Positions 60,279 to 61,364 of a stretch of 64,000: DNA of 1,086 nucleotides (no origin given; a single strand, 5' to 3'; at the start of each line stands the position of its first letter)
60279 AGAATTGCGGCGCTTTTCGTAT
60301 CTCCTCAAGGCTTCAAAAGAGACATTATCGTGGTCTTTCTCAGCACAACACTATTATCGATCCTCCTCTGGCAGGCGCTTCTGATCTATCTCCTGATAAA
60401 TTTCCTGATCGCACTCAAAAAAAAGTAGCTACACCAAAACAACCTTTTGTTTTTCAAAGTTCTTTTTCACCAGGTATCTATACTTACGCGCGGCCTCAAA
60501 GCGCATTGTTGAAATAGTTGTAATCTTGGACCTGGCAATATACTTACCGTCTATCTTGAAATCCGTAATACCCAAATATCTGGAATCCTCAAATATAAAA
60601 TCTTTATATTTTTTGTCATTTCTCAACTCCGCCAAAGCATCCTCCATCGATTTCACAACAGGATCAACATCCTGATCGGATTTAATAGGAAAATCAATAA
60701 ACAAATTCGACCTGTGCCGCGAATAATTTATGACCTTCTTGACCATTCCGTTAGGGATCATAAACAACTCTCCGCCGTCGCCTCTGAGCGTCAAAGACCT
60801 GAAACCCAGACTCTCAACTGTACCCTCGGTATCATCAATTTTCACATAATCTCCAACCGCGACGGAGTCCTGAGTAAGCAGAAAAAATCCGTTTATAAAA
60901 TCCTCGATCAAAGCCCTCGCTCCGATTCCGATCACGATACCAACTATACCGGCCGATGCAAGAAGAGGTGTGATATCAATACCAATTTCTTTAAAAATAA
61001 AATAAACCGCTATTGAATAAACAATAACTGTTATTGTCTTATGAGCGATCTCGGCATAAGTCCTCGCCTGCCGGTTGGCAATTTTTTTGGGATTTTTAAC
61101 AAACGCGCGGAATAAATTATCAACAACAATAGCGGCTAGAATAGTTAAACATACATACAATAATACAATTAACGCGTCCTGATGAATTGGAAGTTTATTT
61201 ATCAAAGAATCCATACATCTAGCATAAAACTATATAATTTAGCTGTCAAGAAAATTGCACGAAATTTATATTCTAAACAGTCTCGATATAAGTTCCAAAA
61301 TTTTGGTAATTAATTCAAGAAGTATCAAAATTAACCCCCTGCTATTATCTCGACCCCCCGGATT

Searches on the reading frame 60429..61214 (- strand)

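Call 91: search_protein_families(library=pfam, proteins=[window:60429-61214:-], max_evalue=0.00001)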
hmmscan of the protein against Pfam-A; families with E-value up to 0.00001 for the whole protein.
window:60429-61214:- (261 aa): 2 families
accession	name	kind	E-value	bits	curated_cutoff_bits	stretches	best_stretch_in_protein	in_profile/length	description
PF00924.24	MS_channel_2nd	-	2.3e-18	66.5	20.2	1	102-166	2-68/68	Mechanosensitive ion channel, beta-domain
PF21088.3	MS_channel_1st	-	1.7e-09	37.9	23.1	1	60-99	2-41/42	Mechanosensitive ion channel, transmembrane helices 2/3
